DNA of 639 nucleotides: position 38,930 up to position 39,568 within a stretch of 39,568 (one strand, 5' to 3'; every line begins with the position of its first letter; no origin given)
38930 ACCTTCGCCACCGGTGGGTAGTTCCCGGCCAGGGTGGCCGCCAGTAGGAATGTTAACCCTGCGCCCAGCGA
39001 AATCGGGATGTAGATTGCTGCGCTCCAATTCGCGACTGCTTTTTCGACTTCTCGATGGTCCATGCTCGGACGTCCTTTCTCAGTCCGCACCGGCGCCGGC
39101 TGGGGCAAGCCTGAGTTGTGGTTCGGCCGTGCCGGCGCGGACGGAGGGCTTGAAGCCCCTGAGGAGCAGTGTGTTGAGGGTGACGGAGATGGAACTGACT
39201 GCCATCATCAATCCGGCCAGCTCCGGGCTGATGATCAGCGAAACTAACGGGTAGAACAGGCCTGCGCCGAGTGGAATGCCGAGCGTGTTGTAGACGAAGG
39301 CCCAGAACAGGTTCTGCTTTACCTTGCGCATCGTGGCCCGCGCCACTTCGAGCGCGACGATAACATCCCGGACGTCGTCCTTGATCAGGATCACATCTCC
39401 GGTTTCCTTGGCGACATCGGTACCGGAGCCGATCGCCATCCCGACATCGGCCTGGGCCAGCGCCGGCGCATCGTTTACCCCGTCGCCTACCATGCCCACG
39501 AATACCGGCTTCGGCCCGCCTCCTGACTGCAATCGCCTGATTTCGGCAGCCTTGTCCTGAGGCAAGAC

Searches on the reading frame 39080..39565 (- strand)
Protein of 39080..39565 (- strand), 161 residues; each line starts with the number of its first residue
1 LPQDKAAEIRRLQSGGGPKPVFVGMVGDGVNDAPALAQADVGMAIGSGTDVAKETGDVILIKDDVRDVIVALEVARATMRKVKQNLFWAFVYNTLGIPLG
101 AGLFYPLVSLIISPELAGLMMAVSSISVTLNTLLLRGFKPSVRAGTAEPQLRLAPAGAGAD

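Call 97: search_protein_families(library=pfam, proteins=[window:39080-39565:-], max_evalue=0.001)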
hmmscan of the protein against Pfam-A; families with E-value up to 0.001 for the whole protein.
window:39080-39565:- (161 aa): 1 family
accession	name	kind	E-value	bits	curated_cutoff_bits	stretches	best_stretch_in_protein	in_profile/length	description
PF00702.32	Hydrolase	-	0.00017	22.5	26.4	1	2-40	157-191/191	haloacid dehalogenase-like hydrolase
